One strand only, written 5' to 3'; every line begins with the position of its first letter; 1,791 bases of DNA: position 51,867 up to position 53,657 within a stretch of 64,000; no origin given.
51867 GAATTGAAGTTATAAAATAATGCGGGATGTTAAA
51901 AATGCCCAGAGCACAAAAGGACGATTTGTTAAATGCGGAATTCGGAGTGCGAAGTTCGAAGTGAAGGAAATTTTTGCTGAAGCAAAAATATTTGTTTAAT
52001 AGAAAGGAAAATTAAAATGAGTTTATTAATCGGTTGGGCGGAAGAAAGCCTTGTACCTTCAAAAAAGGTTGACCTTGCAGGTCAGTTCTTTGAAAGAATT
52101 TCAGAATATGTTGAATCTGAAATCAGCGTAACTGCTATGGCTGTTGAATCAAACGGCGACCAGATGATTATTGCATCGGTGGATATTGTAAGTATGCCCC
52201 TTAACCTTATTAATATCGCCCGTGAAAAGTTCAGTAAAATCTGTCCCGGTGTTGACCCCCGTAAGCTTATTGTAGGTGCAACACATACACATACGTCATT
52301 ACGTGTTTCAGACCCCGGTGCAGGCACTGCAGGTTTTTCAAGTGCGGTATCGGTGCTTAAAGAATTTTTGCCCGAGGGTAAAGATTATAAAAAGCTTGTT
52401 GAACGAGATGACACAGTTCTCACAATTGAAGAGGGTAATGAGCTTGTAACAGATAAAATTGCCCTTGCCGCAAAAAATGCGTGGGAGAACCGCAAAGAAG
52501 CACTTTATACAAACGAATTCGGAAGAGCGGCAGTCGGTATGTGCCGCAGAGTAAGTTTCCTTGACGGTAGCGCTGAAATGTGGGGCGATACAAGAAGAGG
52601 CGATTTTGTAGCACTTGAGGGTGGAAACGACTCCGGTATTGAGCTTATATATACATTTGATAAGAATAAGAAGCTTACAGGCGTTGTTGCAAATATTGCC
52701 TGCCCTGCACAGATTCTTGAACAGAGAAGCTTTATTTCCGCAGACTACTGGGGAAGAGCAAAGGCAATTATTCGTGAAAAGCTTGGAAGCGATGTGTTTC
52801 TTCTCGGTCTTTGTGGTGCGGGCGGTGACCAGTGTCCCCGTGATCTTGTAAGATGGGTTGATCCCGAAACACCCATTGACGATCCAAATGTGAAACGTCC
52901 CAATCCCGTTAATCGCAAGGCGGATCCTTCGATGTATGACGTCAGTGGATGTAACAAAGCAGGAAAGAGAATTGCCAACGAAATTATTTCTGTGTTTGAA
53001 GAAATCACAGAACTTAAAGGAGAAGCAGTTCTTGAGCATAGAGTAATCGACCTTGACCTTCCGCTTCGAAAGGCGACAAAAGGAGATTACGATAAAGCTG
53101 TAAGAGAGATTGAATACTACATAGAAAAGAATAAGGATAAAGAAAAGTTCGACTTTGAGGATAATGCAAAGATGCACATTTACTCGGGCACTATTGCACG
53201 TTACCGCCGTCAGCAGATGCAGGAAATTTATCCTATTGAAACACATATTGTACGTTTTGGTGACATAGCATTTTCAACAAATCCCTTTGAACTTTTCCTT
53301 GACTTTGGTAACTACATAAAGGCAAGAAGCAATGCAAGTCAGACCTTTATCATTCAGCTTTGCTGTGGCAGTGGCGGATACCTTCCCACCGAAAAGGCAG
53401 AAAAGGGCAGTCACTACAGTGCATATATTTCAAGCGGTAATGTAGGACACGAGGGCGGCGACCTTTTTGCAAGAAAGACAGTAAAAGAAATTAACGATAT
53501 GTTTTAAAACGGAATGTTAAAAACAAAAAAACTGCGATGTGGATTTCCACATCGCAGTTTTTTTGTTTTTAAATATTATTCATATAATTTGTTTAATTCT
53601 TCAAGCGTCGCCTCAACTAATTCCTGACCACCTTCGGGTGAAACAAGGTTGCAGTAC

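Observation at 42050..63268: Second locus: cytoplasmic enzyme set with three ceramidase-like paralogs, a FucI-like isomerase, NagA/NagB-like enzymes and unassigned glycosidase-like proteins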

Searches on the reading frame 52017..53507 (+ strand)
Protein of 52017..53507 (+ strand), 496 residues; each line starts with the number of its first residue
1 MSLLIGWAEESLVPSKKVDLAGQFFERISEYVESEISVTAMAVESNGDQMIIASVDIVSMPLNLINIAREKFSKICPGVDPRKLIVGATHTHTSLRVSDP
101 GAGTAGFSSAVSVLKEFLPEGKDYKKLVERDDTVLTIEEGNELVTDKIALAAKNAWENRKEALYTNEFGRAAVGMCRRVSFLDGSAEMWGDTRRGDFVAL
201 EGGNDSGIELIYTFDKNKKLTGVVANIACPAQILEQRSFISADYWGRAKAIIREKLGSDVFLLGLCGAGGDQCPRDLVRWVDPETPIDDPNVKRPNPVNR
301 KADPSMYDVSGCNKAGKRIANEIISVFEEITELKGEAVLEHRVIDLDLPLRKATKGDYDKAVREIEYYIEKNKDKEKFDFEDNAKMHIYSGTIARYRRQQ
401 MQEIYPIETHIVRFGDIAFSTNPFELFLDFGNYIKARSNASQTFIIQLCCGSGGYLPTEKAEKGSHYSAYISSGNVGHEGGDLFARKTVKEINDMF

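Call 5: search_protein_families(library=pfam, proteins=[window:52017-53507:+], max_evalue=0.01)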
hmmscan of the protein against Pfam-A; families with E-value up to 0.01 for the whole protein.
window:52017-53507:+ (496 aa): 0 families

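Call 6: search_protein_families(library=ncbifam, proteins=[window:52017-53507:+], max_evalue=0.01)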
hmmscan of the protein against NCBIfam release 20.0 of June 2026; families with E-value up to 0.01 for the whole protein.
window:52017-53507:+ (496 aa): 0 families

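Call 9: search_solved_structures(query=window:52017-53507:+, max_evalue=1)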
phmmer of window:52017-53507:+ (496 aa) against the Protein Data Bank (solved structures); distinct sequences matched with E-value up to 1: 0.

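Call 16: find_homologous_proteins(query=window:52017-53507:+, max_evalue=0.001)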
Query window:52017-53507:+ (496 aa): 3358 proteins with E <= 0.001 among 8000 candidates; the best 120 are listed.
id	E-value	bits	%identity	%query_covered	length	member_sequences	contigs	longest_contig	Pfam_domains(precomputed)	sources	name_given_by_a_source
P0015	0.0e+0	1078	95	100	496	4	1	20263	-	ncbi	-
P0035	0.0e+0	1043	91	100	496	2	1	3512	-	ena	-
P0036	0.0e+0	1033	90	100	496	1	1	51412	-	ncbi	-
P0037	0.0e+0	1033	91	100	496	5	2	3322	-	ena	-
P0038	0.0e+0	1027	89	100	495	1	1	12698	-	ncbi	-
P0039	0.0e+0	1022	89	100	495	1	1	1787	-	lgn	-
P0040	0.0e+0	1009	88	100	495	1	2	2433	-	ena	-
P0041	1.0e-281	953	89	92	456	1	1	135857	-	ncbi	-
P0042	3.8e-263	892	79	100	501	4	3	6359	-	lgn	-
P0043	2.2e-261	886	78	100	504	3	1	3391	-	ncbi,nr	ncbi:MAG: hypothetical protein UH854_00945 [Clostridia bacterium]|nr:hypothetical protein [Clostridi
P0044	4.0e-258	875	77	100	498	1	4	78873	-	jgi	-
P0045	5.9e-257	871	77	100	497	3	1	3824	-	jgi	-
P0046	7.9e-255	864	77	99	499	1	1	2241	-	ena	-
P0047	1.0e-254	864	76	100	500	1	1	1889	-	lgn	-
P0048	1.3e-254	863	75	100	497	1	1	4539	-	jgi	-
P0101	1.1e-246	837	75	99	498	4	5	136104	-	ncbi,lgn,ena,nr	ncbi:MAG: hypothetical protein IJW06_00710 [Clostridia bacterium]|nr:hypothetical protein [Clostridi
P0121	4.9e-245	832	72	100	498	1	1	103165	-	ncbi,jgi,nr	ncbi:MAG: hypothetical protein E7635_01930 [Ruminococcaceae bacterium]|nr:hypothetical protein [Osci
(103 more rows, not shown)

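Call 17: find_encoding_contigs(protein=window:52017-53507:+, flank=10000, max_places=4)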
Protein window:52017-53507:+ (496 aa): no gene with exactly this product is on record in the collection.

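Call 18: find_encoding_contigs(protein=P0121, flank=10000, max_places=3)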
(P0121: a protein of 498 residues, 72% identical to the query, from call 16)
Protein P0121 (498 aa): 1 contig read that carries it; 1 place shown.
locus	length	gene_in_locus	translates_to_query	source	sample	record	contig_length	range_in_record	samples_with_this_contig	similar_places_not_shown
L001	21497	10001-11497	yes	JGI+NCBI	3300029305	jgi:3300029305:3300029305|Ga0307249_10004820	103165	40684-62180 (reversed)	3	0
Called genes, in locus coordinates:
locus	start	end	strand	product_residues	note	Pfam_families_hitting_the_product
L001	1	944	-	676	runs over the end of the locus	PF05448:AXE1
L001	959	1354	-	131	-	PF00383:dCMP_cyt_deam_1, PF08211:dCMP_cyt_deam_2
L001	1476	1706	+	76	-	-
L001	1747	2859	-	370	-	PF01547:SBP_bac_1, PF13416:SBP_bac_8, PF13531:SBP_bac_11, PF13343:SBP_bac_6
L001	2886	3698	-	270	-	PF00528:BPD_transp_1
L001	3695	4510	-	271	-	PF00528:BPD_transp_1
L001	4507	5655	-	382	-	PF00005:ABC_tran, PF08402:TOBE_2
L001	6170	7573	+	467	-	PF00890:FAD_binding_2 (faint), PF01134:GIDA (faint), PF01266:DAO (faint), PF03486:HI0933_like (faint), PF07992:Pyr_redox_2 (faint), PF21688:FAD-depend_C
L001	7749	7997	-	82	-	-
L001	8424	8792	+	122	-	PF07784:DUF1622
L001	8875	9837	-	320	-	PF00356:LacI (weak), PF00532:Peripla_BP_1 (weak), PF13377:Peripla_BP_3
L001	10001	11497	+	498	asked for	-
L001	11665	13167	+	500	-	-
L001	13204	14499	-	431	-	PF17892:Cadherin_5 (weak), PF17963:Big_9, PF00395:SLH (weak)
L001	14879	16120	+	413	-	PF02608:Bmp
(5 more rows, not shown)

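Call 19: find_encoding_contigs(protein=P0101, flank=10000, max_places=3)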
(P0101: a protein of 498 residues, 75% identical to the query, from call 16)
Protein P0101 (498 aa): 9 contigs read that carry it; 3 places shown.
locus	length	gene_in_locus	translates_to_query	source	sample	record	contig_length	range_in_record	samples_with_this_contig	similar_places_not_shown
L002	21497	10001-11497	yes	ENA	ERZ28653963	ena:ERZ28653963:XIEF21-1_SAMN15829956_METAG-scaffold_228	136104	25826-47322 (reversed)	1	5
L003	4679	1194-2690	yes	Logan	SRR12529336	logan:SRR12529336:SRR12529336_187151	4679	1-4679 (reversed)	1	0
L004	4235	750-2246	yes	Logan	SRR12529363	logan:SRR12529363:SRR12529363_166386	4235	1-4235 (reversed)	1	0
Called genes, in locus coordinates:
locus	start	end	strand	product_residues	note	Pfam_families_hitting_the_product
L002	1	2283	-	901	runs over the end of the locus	PF00171:Aldedh, PF00465:Fe-ADH, PF13685:Fe-ADH_2 (weak), PF25137:ADH_Fe_C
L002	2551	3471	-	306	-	PF00126:HTH_1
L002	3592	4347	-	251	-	PF08220:HTH_DeoR, PF08279:HTH_11 (weak), PF00455:DeoRC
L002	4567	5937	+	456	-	PF00202:Aminotran_3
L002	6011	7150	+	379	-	PF01408:GFO_IDH_MocA, PF22725:GFO_IDH_MocA_C3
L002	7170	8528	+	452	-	-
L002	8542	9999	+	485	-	PF00370:FGGY_N, PF02782:FGGY_C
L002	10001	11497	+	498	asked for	-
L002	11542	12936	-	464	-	PF12708:Pect-lyase_RHGA_epim, PF00295:Glyco_hydro_28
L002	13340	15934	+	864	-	PF00395:SLH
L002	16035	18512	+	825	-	-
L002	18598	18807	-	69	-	PF13683:rve_3, PF13333:rve_2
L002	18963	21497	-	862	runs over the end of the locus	PF00364:Biotin_lipoyl, PF02817:E3_binding, PF00198:2-oxoacid_dh, PF07992:Pyr_redox_2, PF12831:FAD_oxidored (weak), PF13738:Pyr_redox_3, PF00070:Pyr_redox, PF02852:Pyr_redox_dim, +7 more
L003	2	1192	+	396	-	?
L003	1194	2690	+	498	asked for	-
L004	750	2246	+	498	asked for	-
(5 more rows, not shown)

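Call 23: find_related_loci(query=window:52017-53507:+, collection=genome_contigs, flank=10000)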
Query window:52017-53507:+ (496 aa) in genome_contigs; peptide patterns used: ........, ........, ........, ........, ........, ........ (x = any residue, [..] = any of these).
291 stretches matched a pattern; 106 encode a relative of the query (tblastn E <= 1e-3); the best 80 are kept; 80 distinct loci.
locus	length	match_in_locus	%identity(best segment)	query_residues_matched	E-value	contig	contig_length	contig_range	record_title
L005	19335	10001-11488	95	1-496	0e+0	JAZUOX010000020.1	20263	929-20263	MAG: Clostridia bacterium isolate T1900044868_TS20190334.MAGScoT_cleanbin_000057 SGB_3154_k141_39365, whole genome shotg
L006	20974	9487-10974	90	1-496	0e+0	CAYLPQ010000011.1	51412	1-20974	MAG TPA_asm: uncultured Oscillospiraceae bacterium isolate SRP315200_co1_262 genome assembly, contig: NODE_635_length_51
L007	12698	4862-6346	89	1-496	0e+0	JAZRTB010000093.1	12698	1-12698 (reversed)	MAG: Clostridia bacterium isolate T1900045344_YK20190034.MAGScoT_cleanbin_000078 SGB_6689_k141_576058, whole genome shot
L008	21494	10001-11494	80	3-496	0e+0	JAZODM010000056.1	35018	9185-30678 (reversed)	MAG: Clostridia bacterium isolate T1900044751_TS20190417.MAGScoT_cleanbin_000135 SGB_2222_k141_1884022, whole genome sho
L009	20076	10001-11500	74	1-496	0e+0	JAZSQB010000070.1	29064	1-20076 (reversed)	MAG: Clostridia bacterium isolate T1900044545_TS20190011.MAGScoT_cleanbin_000007 SGB_119_k141_2702498, whole genome shot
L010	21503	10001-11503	74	1-496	0e+0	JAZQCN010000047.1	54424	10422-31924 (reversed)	MAG: Clostridia bacterium isolate T1900044638_TS20190104.MAGScoT_cleanbin_000005 SGB_1205_k141_514348, whole genome shot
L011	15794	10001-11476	76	5-496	0e+0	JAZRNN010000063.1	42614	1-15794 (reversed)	MAG: Clostridia bacterium isolate T1900045408_YK20190098.MAGScoT_cleanbin_000003 SGB_7000_k141_1553601, whole genome sho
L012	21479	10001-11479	74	1-496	0e+0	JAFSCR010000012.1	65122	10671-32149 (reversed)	MAG: Clostridia bacterium isolate RGIG3022 Goat_Rectum-3__c328899, whole genome shotgun sequence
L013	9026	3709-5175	72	3-496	0e+0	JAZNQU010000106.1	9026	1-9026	MAG: Eubacteriales bacterium isolate T1900044823_TS20190289.MAGScoT_cleanbin_000031 SGB_2853_k141_274282, whole genome s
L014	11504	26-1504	74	1-496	0e+0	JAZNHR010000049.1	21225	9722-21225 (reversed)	MAG: Clostridia bacterium isolate T1900044691_TS20190157.MAGScoT_cleanbin_000009 SGB_1751_k141_8521, whole genome shotgu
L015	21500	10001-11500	74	1-496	0e+0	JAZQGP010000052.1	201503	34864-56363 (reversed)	MAG: Eubacteriales bacterium isolate T1900044630_TS20190096.MAGScoT_cleanbin_000008 SGB_1022_k141_776688, whole genome s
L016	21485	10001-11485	72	3-496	0e+0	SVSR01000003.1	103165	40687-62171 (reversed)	MAG: Oscillospiraceae bacterium isolate SIG674 NODE_4820_length_103165_cov_1.858062, whole genome shotgun sequence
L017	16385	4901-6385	72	3-496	0e+0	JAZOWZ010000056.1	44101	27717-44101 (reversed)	MAG: Faecalimonas sp. isolate T1900045516_YK20190210.MAGScoT_cleanbin_000053 SGB_7615_k141_2714701, whole genome shotgun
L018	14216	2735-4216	72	3-496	0e+0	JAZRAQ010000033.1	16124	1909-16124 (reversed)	MAG: Acutalibacteraceae bacterium isolate T1900045140_TC20190134.MAGScoT_cleanbin_000009 SGB_4914_k141_1230894, whole ge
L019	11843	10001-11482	71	3-496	0e+0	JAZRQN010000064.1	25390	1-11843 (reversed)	MAG: Acutalibacteraceae bacterium isolate T1900045362_YK20190052.MAGScoT_cleanbin_000021 SGB_6825_k141_1574146, whole ge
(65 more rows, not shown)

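Call 39: search_solved_structures(query=A1, max_evalue=1, show_alignments=2)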
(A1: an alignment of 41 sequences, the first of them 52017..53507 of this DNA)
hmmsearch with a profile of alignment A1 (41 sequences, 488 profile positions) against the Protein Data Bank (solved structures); distinct sequences matched with E-value up to 1: 8.
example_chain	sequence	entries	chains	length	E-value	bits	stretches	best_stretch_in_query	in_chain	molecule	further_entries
4wgk_A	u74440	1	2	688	9.8e-08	34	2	400-463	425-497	Neutral ceramidase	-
2zws_A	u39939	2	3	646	0.00018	23.2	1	46-237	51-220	Neutral ceramidase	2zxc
9ip6_C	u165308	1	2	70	0.022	16.3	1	196-238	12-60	AVR1-CO39 protein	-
5zng_C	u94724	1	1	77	0.03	15.9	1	196-238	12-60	AVR1-CO39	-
7y9n_A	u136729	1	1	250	0.053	15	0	259-326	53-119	Spike protein S2',5HB-H2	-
2myv_A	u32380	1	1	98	0.053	15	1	196-238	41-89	Uncharacterized protein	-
4h3v_A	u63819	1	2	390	0.17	13.4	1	138-243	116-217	Oxidoreductase domain protein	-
2dis_A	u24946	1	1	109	0.8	11.2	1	129-200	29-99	unnamed protein product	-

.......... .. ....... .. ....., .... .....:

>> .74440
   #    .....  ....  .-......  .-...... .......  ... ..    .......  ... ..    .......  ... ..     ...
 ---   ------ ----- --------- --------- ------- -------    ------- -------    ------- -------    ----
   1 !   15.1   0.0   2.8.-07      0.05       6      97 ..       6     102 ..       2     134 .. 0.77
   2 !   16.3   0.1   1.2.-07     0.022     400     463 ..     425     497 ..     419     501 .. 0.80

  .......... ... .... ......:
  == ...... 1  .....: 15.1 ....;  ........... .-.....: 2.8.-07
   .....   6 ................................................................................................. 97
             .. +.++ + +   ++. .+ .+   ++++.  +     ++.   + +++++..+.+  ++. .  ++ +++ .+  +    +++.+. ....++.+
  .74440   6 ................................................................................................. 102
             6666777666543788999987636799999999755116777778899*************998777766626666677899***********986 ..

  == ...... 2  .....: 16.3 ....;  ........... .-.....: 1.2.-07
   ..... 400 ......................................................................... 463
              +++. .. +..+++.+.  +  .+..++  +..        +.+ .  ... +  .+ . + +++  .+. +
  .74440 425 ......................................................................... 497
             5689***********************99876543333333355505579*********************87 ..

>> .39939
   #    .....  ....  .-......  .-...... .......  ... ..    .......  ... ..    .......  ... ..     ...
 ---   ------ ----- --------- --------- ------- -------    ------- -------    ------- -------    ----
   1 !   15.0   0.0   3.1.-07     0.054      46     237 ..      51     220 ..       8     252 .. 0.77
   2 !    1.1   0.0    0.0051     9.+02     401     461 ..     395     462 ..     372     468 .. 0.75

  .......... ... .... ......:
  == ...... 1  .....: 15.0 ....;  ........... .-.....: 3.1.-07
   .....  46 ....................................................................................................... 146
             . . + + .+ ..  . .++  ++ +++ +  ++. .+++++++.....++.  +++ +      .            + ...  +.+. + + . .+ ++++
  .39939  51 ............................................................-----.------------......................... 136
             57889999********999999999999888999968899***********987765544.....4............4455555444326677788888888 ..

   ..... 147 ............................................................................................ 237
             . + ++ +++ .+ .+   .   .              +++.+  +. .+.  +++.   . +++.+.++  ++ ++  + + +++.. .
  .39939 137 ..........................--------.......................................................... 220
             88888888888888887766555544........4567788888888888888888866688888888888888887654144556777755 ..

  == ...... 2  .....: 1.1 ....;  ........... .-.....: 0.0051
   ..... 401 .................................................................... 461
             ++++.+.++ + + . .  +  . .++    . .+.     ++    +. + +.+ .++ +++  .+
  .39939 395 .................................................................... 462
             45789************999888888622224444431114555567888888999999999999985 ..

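Call 49: predict_structure(alignment_id=A1)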
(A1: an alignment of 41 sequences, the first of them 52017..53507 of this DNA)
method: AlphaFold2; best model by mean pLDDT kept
length: 496 residues; sequences in the alignment: 41
mean_pLDDT: 81.2   pTM: 0.86
mean pLDDT of the five models: 81.2, 81.0, 78.2, 78.1, 78.0
residues with pLDDT >= 90: 223; 70-90: 154; 50-70: 74; < 50: 45
segments of 3 or more residues with pLDDT < 50: 103-108, 189-194, 275-304
pLDDT, mean of each block of 10 residues (from residue 1): 93 89 69 91 95 94 96 96 95 85 49 81 69 89 98 98 91 58 58 49 64 97 87 67 88 97 86 46 34 35 53 81 93 95 96 91 89 75 75 88 93 97 87 88 92 85 67 85 96 97
secondary structure, 60 per line:
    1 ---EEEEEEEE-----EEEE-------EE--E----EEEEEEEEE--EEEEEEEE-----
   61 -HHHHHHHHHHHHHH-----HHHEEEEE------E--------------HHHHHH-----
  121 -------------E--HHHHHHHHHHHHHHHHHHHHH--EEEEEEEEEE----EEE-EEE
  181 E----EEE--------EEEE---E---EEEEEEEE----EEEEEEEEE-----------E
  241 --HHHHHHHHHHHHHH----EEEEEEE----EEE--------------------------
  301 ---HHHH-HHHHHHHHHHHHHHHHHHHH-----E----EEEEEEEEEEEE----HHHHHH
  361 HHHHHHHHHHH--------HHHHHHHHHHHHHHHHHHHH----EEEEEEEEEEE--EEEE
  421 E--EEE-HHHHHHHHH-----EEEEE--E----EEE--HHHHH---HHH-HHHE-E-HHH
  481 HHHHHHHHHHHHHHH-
elements in order: E4-11 E17-20 E37-45 E48-55 H62-75 E84-88 H110-115 H137-157 E160-169 E174-176 E178-181 E186-188 E197-200 E208-215 E220-228 H243-256 E261-267 E272-274 H304-307 H309-328 E339-350 H355-371 H380-399 E404-414 E417-421 E424-426 H428-436 E442-446 E454-456 H459-463 H478-495
